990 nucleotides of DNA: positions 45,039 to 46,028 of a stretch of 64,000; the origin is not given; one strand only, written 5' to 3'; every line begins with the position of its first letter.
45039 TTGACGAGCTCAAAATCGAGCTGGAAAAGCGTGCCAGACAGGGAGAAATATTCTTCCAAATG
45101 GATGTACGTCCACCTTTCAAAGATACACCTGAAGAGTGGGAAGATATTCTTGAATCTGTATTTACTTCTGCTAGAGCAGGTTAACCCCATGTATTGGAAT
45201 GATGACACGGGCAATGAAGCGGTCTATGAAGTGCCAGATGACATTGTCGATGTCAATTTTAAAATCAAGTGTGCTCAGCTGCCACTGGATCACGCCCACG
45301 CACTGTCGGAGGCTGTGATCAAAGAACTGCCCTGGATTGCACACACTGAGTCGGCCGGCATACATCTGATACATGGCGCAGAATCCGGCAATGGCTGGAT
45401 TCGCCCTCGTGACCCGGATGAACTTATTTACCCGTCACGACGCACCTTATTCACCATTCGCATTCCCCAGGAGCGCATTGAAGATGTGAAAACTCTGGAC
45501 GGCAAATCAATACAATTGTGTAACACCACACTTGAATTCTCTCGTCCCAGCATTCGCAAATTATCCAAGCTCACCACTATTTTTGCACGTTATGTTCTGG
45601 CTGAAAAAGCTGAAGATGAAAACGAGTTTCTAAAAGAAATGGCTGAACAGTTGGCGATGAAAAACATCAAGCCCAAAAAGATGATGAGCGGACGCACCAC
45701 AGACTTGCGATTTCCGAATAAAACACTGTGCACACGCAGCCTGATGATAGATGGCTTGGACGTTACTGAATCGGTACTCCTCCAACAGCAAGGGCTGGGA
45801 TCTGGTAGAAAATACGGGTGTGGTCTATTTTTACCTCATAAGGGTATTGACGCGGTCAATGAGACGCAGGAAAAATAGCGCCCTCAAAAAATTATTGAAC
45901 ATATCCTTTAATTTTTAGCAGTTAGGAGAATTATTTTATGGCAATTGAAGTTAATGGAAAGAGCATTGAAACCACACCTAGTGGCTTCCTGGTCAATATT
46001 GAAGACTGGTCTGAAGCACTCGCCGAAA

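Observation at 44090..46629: Compact five-gene operon divergent from dsrA: TauD-like dioxygenase, 64-aa protein, orphan Cas6/Cmx6-like RAMP, cysteine-less DsrC paralogue, 67-aa protein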

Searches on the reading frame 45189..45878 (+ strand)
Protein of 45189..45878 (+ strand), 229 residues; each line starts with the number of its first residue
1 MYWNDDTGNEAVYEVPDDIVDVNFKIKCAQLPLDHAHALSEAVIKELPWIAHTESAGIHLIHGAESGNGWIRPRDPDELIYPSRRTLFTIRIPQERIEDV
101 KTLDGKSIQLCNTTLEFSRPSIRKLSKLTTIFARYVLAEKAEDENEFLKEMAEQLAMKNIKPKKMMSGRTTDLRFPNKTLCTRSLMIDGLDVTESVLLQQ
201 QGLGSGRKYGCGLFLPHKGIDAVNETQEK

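Call 3: search_protein_families(library=pfam, proteins=[window:45189-45878:+], max_evalue=1)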
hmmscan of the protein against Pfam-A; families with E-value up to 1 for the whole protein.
window:45189-45878:+ (229 aa): 1 family
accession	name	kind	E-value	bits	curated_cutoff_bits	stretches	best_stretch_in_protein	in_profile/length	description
PF09559.15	Cas6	-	2.4e-57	194.4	26.7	1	20-218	1-190/191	Cas6 Crispr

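Call 4: search_protein_families(library=ncbifam, proteins=[window:45189-45878:+], max_evalue=1)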
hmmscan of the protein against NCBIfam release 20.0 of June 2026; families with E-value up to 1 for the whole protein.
window:45189-45878:+ (229 aa): 1 family
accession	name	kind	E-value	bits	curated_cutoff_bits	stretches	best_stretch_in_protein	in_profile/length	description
TIGR02807.1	cas6_cmx6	equivalog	4.9e-34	118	98.85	1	19-216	3-197/197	type I-MYXAN CRISPR-associated protein Cas6/Cmx6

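Call 8: find_homologous_proteins(query=window:45189-45878:+, max_evalue=0.00001)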
Query window:45189-45878:+ (229 aa): 2409 proteins with E <= 0.00001 among 2504 candidates; the best 120 are listed.
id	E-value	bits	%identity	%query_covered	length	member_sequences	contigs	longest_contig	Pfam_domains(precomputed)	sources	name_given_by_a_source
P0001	4.2e-150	515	100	100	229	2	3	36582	PF09559.16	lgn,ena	-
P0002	5.2e-126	437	83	100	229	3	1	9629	PF09559.16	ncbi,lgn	-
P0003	1.2e-121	422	81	100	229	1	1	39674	PF09559.16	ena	-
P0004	4.4e-121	421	80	100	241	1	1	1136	PF09559.16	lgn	-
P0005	2.1e-120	418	80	100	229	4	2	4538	PF09559.16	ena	-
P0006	2.9e-120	418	80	100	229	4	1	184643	PF09559.16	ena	-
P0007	3.4e-120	418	80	100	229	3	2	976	PF09559.16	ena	-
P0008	1.1e-119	416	80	100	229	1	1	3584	PF09559.16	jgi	-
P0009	2.0e-119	415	79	100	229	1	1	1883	PF09559.16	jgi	-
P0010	4.5e-119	414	79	100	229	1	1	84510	PF09559.16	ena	-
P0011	1.5e-118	412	78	100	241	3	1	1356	PF09559.16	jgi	-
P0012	1.7e-118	412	79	100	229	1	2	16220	PF09559.16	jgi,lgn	jgi:CRISPR-associated protein Cas6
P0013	2.7e-118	411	79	100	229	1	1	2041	PF09559.16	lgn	-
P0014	4.4e-118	411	79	100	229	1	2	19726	PF09559.16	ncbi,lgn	-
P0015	7.0e-118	410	78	100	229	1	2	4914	PF09559.16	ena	-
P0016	9.7e-118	410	77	100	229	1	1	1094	PF09559.16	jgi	-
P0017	5.8e-117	407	78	100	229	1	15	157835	PF09559.16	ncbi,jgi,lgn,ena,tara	tara:strand:- start:537 stop:1226 length:690 start_codon:yes stop_codon:yes gene_type:complete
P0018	8.0e-117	407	78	100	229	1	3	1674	PF09559.16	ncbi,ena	-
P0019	9.3e-117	406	77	100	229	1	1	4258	PF09559.16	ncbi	-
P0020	6.1e-116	404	77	100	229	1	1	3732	PF09559.16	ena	-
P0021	3.3e-115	401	76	100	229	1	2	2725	PF09559.16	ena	-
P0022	3.8e-115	401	78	100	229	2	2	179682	PF09559.16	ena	-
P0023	4.5e-115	401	76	100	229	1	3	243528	PF09559.16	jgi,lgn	-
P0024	1.6e-114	399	76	100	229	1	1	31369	PF09559.16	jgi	jgi:CRISPR-associated protein Cas6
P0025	3.9e-114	398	75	100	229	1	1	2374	PF09559.16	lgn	-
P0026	1.6e-113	396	77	100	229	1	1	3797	PF09559.16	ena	-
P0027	5.6e-113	394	76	100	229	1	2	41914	PF09559.16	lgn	-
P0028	1.1e-112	393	76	100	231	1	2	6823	PF09559.16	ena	-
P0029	1.5e-112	393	75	100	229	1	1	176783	PF09559.16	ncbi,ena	-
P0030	3.0e-112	392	74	100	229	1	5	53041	PF09559.16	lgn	-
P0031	5.4e-112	391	75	100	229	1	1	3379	PF09559.16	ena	-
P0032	5.4e-112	391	74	100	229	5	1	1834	PF09559.16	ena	-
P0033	7.5e-112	390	74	100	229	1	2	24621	PF09559.16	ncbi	-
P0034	7.9e-112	390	74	100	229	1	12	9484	PF09559.16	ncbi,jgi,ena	-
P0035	1.5e-111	389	74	100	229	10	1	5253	PF09559.16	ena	-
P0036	1.5e-111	389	74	100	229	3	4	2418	PF09559.16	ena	-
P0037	2.7e-111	389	73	100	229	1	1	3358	PF09559.16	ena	-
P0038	9.5e-111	387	74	100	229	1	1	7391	PF09559.16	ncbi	ncbi:MAG: type I-MYXAN CRISPR-associated protein Cas6/Cmx6 [Pseudomonadota bacterium]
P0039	9.9e-111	387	74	100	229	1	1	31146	PF09559.16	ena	-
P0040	1.0e-110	387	74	100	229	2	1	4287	PF09559.16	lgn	-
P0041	1.0e-110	387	75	100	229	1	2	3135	PF09559.16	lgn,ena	-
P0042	3.6e-110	385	72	100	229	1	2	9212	PF09559.16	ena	-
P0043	3.7e-110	385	73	100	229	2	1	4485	PF09559.16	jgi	jgi:CRISPR-associated protein Cas6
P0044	9.7e-110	383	73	100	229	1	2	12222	PF09559.16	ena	-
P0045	9.8e-110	383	74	100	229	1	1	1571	PF09559.16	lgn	-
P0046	9.9e-110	383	73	100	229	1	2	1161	PF09559.16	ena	-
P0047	3.3e-108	378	71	100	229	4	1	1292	PF09559.16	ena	-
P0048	6.2e-108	378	73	100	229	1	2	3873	PF09559.16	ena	-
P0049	1.3e-106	373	71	100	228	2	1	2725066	PF09559.16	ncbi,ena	-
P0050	2.2e-106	372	72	100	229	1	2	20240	PF09559.16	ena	-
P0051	2.9e-104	366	71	100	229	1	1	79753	PF09559.16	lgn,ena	-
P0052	3.7e-102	359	71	100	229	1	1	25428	PF09559.16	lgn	-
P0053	9.6e-102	357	71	100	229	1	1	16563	PF09559.16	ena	-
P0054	1.3e-101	357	69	100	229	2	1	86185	PF09559.16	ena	-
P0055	2.8e-101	356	71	100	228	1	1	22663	PF09559.16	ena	-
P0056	3.5e-101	355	70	100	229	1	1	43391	PF09559.16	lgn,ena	-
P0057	4.8e-101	355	69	100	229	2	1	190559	PF09559.16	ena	-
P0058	2.3e-100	353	69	100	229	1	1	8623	PF09559.16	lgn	-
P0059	4.4e-100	352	69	100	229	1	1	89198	PF09559.16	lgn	-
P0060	1.4e-99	350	69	100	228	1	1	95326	PF09559.16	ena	-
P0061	1.8e-99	350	69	100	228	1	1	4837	PF09559.16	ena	-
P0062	1.6e-98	347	67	100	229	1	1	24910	PF09559.16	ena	-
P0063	2.3e-98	346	68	100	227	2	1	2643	PF09559.16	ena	-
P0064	7.1e-98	345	64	100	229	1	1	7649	PF09559.16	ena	-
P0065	1.4e-97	344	64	100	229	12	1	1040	PF09559.16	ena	-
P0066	2.0e-97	343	67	100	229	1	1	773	PF09559.16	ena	-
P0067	5.5e-97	342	67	100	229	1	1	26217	PF09559.16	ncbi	-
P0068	2.0e-96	340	68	100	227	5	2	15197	PF09559.16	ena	-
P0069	2.0e-96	340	67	100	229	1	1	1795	PF09559.16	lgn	-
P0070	2.6e-95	336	64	100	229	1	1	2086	PF09559.16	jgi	-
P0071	2.7e-95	336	66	100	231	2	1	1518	PF09559.16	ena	-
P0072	6.1e-94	332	62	100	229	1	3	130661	PF09559.16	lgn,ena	-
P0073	6.7e-94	332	65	100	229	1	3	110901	PF09559.16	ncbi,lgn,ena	-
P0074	2.0e-91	324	62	100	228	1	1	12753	PF09559.16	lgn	-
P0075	3.4e-91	323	61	100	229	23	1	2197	PF09559.16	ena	-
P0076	9.1e-91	321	62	100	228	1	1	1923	PF09559.16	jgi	jgi:CRISPR-associated protein Cas6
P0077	5.1e-90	319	59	100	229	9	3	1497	PF09559.16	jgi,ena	jgi:CRISPR-associated protein Cas6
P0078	1.2e-88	315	60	100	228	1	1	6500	PF09559.16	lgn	-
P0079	2.2e-87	310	74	82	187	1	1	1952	PF09559.16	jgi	jgi:CRISPR-associated protein Cas6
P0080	3.4e-87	310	60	100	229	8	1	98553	PF09559.16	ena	-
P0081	3.6e-87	310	60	100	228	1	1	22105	PF09559.16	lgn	-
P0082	4.3e-87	309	60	100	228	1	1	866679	PF09559.16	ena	-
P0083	4.5e-87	309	61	100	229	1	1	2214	PF09559.16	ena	-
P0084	2.2e-85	304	59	100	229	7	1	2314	PF09559.16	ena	-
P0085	2.8e-85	303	59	100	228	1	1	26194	PF09559.16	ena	-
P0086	1.2e-84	301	59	100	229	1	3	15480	PF09559.16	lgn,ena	-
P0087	1.5e-84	301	59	100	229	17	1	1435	PF09559.16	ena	-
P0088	3.0e-84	300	59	100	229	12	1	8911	PF09559.16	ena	-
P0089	7.3e-84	299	59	100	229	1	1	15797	PF09559.16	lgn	-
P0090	7.4e-84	299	59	100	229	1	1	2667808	PF09559.16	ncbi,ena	-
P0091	2.3e-83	297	60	100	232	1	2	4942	PF09559.16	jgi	jgi:CRISPR-associated protein Cas6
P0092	3.7e-83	297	59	100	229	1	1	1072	PF09559.16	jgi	-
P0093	9.4e-83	295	58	100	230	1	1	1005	PF09559.16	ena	-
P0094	2.5e-82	294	57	100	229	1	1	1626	PF09559.16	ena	-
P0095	9.0e-82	292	58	100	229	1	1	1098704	PF09559.16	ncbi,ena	-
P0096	1.3e-80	288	57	100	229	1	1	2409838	PF09559.16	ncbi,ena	-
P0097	1.8e-80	288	56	100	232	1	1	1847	PF09559.16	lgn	-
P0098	1.9e-80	288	58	100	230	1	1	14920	PF09559.16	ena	-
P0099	2.6e-80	287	57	100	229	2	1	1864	PF09559.16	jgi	-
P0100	3.2e-80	287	56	99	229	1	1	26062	PF09559.16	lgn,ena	-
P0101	4.4e-80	286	55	100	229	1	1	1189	PF09559.16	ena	-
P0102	5.0e-80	286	58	100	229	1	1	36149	PF09559.16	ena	-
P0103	5.7e-80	286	57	100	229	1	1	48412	PF09559.16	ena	-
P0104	8.7e-80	285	57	100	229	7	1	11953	PF09559.16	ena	-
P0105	9.4e-80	285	57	100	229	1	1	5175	PF09559.16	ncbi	-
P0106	1.2e-79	285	57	100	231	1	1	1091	PF09559.16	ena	-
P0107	2.1e-79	284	56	100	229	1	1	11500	PF09559.16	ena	-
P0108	2.2e-79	284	57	100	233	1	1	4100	PF09559.16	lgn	-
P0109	2.5e-79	284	57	100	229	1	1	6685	PF09559.16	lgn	-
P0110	3.0e-79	284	57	100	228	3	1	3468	PF09559.16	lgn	-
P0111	3.1e-79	284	57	100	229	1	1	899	PF09559.16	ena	-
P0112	3.2e-79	284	55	100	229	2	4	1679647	PF09559.16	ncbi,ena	-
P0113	3.4e-79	284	57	97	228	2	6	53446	PF09559.16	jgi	jgi:CRISPR-associated protein Cas6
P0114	3.6e-79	283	57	100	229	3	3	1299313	PF09559.16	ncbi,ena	-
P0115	4.6e-79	283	57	100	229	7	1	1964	PF09559.16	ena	-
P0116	5.1e-79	283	56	100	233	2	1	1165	PF09559.16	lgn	-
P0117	5.4e-79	283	56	100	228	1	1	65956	PF09559.16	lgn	-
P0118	7.6e-79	282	56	100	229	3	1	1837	PF09559.16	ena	-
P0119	8.3e-79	282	55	100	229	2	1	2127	PF09559.16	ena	-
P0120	8.6e-79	282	56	100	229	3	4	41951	PF09559.16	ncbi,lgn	-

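Call 10: find_encoding_contigs(protein=P0049, flank=8000, max_places=2)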
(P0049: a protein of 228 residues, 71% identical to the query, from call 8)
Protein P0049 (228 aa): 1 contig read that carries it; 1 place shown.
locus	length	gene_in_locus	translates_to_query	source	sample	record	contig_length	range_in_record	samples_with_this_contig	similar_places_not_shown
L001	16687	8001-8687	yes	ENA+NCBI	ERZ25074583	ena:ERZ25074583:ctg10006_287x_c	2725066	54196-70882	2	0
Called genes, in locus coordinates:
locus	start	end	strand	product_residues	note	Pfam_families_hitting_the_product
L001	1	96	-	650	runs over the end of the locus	PF14691:Fer4_20, PF01266:DAO (weak), PF07992:Pyr_redox_2, PF12831:FAD_oxidored (weak), PF13450:NAD_binding_8, PF12838:Fer4_7 (weak), PF14697:Fer4_21 (weak), PF00037:Fer4 (weak), +2 more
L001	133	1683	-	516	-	PF13187:Fer4_9 (faint), PF13183:Fer4_8, PF13534:Fer4_17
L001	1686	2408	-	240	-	PF02665:Nitrate_red_gam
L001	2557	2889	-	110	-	PF04358:DsrC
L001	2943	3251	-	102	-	PF04077:DsrH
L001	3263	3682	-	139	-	PF02635:DsrE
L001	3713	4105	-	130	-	PF02635:DsrE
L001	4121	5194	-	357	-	PF03460:NIR_SIR_ferr, PF01077:NIR_SIR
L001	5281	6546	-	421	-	PF03460:NIR_SIR_ferr, PF01077:NIR_SIR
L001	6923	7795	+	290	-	PF02668:TauD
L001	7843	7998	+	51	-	-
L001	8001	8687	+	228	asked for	PF09559:Cas6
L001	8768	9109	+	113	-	PF04358:DsrC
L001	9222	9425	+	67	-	-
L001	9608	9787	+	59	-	-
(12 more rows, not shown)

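Call 11: find_encoding_contigs(protein=P0096, flank=8000, max_places=2)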
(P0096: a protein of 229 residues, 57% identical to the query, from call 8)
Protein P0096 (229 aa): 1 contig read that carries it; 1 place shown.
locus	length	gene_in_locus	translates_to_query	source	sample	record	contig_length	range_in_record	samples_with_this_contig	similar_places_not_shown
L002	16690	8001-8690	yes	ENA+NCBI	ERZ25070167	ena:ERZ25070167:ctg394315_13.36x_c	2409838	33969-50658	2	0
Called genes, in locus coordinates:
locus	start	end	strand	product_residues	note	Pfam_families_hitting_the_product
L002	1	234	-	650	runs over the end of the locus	PF14691:Fer4_20, PF01266:DAO (weak), PF07992:Pyr_redox_2, PF12831:FAD_oxidored (weak), PF13450:NAD_binding_8, PF07992:Pyr_redox_2, PF12838:Fer4_7 (weak), PF14697:Fer4_21, +4 more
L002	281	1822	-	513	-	PF13187:Fer4_9 (faint), PF13183:Fer4_8, PF13237:Fer4_10 (faint), PF13534:Fer4_17, PF02754:CCG (faint)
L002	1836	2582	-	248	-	PF02665:Nitrate_red_gam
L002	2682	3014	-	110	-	PF04358:DsrC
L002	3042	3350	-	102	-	PF04077:DsrH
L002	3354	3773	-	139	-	PF02635:DsrE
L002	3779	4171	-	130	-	PF02635:DsrE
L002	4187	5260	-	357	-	PF03460:NIR_SIR_ferr, PF01077:NIR_SIR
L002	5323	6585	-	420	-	PF03460:NIR_SIR_ferr (weak), PF01077:NIR_SIR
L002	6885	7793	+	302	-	PF02668:TauD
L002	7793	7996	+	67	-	-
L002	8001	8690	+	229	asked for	PF09559:Cas6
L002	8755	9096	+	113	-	PF04358:DsrC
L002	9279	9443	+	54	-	-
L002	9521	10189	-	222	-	PF13640:2OG-FeII_Oxy_3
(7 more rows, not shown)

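Call 13: find_related_loci(query=A1, collection=genome_contigs, flank=10000)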
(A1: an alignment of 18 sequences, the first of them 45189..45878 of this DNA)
Query A1 (229 aa) in genome_contigs; peptide patterns used: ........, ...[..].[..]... (x = any residue, [..] = any of these).
600 stretches matched a pattern (row limit reached: there are more); 578 encode a relative of the query (tblastn E <= 1e-3); the best 80 are kept; 80 distinct loci.
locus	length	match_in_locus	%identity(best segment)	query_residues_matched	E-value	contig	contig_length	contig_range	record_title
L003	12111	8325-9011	78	1-229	8e-125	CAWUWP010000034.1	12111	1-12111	MAG: uncultured Gammaproteobacteria bacterium isolate HER19_SLT_250_bin_64_1 genome assembly, contig: HER19_SLT_250_bin_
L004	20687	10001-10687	77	1-229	1e-124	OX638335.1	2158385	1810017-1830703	MAG: uncultured Gammaproteobacteria bacterium isolate 6ddc5bf2-6eff-4202-ab2d-3bc5a555a517 genome assembly, chromosome:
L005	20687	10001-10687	63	1-229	1e-104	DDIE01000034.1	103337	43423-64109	MAG TPA_asm: Proteobacteria bacterium UBA1858 UBA1858_contig_2658, whole genome shotgun sequence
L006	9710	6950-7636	61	1-229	1e-99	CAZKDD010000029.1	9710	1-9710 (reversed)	MAG TPA_asm: uncultured Thiotrichales bacterium isolate binchicken_co293_314 genome assembly, contig: NODE_10683_length_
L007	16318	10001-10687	60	1-229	8e-100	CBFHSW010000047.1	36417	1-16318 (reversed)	MAG: Gammaproteobacteria bacterium isolate Co_bin_210_orig genome assembly, contig: Co_bin_210_orig_Co_c_000001850285, w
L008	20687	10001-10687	58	1-229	6e-90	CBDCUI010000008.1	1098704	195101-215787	MAG: Gammaproteobacteria bacterium isolate 743376f1-14b3-4e29-811e-3c2fa12b1d83 genome assembly, contig: contig_8, whole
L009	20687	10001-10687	57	1-229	5e-88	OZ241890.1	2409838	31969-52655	MAG: Gammaproteobacteria bacterium isolate 12a402bf-abf4-446e-85c7-15a67474018c genome assembly, chromosome: 1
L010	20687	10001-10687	57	1-229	3e-87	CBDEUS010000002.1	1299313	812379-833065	MAG: Gammaproteobacteria bacterium isolate 4feee3f2-ccb9-4819-93ba-1bc2e9d0c05e genome assembly, contig: contig_2, whole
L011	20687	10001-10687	55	1-229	4e-87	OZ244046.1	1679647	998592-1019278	MAG: Gammaproteobacteria bacterium isolate ff55764a-aadf-4709-b722-887e21b4041b genome assembly, chromosome: 1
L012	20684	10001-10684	57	1-228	2e-86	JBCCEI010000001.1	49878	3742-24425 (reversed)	MAG: Pseudomonadota bacterium isolate P01_B01_bin.103 k141_251878_length_49878_cov_92.4338, whole genome shotgun sequenc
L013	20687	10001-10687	56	1-229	6e-85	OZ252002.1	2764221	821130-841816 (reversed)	MAG: Gammaproteobacteria bacterium isolate d484a861-56e0-41a6-afea-df8291d130ef genome assembly, chromosome: 1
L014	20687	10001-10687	56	1-229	8e-85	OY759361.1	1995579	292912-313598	MAG: Gammaproteobacteria bacterium isolate 04bf8a70-9503-43c2-bc76-39e540d8a97c genome assembly, chromosome: 1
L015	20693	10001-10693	55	2-229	2e-84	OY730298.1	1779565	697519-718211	MAG: Gammaproteobacteria bacterium isolate 9046ec62-a693-4557-b78b-a5c5e54d733b genome assembly, chromosome: 1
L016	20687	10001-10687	56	1-229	2e-84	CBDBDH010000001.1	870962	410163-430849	MAG: Gammaproteobacteria bacterium isolate e89fa625-5021-4a9b-bfd5-acc89245cacc genome assembly, contig: contig_1, whole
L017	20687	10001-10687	67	1-229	5e-106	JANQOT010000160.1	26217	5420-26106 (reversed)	MAG: Gammaproteobacteria bacterium isolate IP29b_bin.141 k99_3088063, whole genome shotgun sequence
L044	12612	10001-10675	49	1-224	5e-73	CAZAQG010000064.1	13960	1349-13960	MAG TPA_asm: uncultured Chromatiales bacterium isolate SRP128015_co4_81 genome assembly, contig: NODE_1032_length_13960_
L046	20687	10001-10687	48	1-228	3e-72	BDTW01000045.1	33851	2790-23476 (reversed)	Bacterium BMS3Bbin13 DNA, contig: NODE_31, whole genome shotgun sequence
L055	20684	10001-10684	46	1-229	6e-70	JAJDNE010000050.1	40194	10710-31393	MAG: Acidiferrobacterales bacterium isolate ALJrbin.17 k141_6344665, whole genome shotgun sequence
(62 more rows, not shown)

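Call 30: search_protein_families(library=pfam, proteins=[L055:9294-9998:+, L055:9084-9290:+], max_evalue=0.1)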
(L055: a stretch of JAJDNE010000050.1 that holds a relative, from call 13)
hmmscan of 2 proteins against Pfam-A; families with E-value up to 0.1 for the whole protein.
L055:9294-9998:+ (234 aa): 2 families
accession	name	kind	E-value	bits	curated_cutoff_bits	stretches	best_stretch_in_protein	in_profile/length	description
PF19220.6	Rod_CreS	-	0.013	15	100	1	27-77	303-353/359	Crescentin, rod domain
PF14435.11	SUKH-4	-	0.02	15.5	25.5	1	12-49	140-170/179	SUKH-4 immunity protein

L055:9084-9290:+ (68 aa): 0 families

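Call 32: search_solved_structures(query=A1, max_evalue=10, show_alignments=2)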
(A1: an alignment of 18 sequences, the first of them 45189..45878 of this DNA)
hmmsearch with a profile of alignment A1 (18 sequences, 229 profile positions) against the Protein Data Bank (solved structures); distinct sequences matched with E-value up to 10: 3.
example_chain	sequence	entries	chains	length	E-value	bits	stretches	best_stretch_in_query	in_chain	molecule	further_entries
8fcj_B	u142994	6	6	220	1.4e-17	67.1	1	17-217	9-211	Type I-B CRISPR-associated protein Cas6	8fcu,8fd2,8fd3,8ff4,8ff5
10dq_Q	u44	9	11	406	0.16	14.5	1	56-120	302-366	Inner kinetochore subunit OKP1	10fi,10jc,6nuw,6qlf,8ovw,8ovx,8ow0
9pdy_D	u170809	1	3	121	0.79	12.3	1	46-100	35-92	MPV510 Fab heavy chain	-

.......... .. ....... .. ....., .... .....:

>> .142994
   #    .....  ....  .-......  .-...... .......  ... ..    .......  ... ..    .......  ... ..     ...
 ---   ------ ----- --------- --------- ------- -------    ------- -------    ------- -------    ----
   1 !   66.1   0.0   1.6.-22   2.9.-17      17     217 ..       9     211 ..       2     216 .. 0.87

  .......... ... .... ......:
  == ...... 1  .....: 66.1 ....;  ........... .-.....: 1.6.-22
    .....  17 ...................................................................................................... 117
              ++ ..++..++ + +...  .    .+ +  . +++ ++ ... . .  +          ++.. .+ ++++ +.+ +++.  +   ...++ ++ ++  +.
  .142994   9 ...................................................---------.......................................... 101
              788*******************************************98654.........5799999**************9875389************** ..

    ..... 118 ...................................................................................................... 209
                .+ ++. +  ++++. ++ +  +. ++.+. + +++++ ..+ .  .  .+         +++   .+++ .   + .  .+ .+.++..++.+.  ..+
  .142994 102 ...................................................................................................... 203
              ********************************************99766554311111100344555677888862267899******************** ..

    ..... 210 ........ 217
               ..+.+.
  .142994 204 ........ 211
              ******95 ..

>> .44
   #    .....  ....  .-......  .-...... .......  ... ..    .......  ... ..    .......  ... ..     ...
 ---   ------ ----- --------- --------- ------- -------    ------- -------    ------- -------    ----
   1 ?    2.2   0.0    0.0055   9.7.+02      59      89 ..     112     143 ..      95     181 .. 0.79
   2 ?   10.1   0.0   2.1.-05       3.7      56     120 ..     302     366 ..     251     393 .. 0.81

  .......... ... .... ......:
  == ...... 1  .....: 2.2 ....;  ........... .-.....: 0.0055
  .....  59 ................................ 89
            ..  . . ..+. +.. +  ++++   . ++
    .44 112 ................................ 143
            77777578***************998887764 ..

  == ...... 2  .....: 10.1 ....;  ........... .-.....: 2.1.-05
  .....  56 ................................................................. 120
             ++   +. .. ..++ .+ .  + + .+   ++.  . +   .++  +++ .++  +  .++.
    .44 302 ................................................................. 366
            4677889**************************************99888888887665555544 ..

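Call 39: predict_structure(alignment_id=A1)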
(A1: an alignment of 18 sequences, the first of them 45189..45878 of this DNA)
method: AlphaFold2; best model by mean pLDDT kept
length: 229 residues; sequences in the alignment: 18
mean_pLDDT: 80.4   pTM: 0.78
mean pLDDT of the five models: 80.4, 78.3, 76.2, 75.3, 73.1
residues with pLDDT >= 90: 100; 70-90: 84; 50-70: 14; < 50: 31
segments of 3 or more residues with pLDDT < 50: 1-14, 64-72, 222-229
pLDDT, mean of each block of 10 residues (from residue 1): 33 62 90 84 95 89 44 59 83 96 94 90 90 88 93 93 86 86 89 90 90 79 41
secondary structure, 60 per line:
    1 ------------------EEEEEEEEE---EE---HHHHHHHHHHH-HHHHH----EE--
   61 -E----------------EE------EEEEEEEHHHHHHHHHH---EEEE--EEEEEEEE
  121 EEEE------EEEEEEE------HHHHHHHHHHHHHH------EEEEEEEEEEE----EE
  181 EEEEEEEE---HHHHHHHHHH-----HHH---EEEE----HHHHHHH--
elements in order: E19-27 H36-46 H48-52 E87-93 H94-103 E107-110 E113-124 E131-137 H144-157 E164-174 E179-188 H192-201 E213-216 H221-227
